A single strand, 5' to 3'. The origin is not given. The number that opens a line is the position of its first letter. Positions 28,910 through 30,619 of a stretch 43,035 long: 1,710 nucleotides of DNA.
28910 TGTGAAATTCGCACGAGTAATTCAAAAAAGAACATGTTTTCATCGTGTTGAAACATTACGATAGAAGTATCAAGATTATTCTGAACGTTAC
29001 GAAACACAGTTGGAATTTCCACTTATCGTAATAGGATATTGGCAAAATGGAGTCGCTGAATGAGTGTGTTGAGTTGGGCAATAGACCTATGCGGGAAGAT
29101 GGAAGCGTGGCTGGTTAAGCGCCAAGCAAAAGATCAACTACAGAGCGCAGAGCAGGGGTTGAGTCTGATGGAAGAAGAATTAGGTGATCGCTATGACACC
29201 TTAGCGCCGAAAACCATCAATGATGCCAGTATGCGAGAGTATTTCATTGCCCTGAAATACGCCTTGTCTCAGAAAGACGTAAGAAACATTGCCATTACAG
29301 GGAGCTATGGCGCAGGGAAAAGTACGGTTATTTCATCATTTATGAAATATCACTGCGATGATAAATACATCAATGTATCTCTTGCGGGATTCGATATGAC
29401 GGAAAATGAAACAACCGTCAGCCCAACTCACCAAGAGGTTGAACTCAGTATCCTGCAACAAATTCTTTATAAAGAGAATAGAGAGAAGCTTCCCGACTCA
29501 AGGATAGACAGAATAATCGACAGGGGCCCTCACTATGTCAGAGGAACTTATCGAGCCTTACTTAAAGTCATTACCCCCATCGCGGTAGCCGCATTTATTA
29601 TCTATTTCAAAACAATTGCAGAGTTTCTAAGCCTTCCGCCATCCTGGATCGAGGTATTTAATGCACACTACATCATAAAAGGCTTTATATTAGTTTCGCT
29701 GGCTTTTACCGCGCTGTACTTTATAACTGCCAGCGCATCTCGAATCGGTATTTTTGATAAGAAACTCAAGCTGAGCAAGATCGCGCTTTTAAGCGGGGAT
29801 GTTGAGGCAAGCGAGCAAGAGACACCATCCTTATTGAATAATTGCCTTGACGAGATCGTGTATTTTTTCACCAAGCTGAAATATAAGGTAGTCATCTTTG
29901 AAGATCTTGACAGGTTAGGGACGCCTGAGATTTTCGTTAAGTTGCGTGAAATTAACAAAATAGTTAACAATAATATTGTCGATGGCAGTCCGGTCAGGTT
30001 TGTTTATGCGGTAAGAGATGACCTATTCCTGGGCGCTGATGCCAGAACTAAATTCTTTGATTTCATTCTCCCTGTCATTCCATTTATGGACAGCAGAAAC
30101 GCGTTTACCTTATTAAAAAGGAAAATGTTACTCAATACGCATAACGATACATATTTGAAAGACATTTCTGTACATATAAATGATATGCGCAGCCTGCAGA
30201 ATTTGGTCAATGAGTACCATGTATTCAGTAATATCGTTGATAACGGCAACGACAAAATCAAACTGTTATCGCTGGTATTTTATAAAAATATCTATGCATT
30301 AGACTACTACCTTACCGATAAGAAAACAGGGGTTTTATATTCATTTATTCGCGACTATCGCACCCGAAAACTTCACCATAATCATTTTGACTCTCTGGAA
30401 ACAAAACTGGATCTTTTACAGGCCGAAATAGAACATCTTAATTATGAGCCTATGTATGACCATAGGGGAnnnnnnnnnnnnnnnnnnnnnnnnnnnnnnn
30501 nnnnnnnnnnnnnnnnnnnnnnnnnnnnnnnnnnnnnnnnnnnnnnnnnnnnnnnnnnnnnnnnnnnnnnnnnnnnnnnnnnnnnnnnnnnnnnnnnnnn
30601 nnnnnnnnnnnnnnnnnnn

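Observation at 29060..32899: Giant orphan KAP/YobI-type P-loop NTPase with membrane helices inserted in the NTPase fold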

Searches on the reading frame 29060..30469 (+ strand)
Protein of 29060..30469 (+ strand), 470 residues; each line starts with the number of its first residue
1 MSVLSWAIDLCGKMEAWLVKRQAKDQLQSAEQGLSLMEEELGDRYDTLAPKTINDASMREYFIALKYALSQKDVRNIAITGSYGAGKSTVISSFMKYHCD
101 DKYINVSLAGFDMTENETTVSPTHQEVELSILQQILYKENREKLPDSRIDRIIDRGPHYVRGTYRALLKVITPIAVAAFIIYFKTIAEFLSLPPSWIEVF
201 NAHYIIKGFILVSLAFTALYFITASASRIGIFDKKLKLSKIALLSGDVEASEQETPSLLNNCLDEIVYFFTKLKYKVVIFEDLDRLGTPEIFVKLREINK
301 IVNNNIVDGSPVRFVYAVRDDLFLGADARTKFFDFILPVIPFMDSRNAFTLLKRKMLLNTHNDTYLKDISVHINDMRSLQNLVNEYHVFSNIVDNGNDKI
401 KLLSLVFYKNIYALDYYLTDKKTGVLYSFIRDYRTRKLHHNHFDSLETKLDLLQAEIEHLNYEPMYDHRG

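Call 46: predict_structure(alignment_id=A2)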
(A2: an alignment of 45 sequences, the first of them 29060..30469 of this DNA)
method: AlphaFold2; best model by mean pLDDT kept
length: 470 residues; sequences in the alignment: 45
mean_pLDDT: 69.5   pTM: 0.52
mean pLDDT of the five models: 69.5, 69.1, 69.0, 66.5, 64.6
residues with pLDDT >= 90: 17; 70-90: 265; 50-70: 108; < 50: 80
segments of 3 or more residues with pLDDT < 50: 27-48, 112-120, 145-155, 230-255, 414-420
pLDDT, mean of each block of 10 residues (from residue 1): 73 79 53 31 44 79 90 89 81 87 76 45 65 66 47 49 71 84 83 81 83 85 63 38 32 47 71 82 70 81 77 87 62 84 79 82 85 79 79 72 81 48 53 55 77 87 57
secondary structure, 60 per line:
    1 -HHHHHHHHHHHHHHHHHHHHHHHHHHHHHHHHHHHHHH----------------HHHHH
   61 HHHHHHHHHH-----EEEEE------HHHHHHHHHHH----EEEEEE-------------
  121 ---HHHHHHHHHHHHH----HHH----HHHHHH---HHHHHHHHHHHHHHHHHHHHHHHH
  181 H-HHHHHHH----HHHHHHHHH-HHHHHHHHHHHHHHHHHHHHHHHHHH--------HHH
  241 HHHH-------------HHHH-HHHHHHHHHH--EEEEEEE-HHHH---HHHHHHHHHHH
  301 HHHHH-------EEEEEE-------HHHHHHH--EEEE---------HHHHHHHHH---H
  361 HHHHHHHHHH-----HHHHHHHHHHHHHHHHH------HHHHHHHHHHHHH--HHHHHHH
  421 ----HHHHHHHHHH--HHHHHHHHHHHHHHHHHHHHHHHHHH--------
elements in order: H2-39 H56-70 E76-80 H87-97 E102-107 H124-136 H148-153 H157-181 H183-189 H194-202 H204-229 H238-244 H258-261 H263-272 E275-281 H283-286 H290-305 E313-318 H326-332 E335-338 H348-356 H360-370 H376-392 H399-411 H414-420 H425-434 H437-462
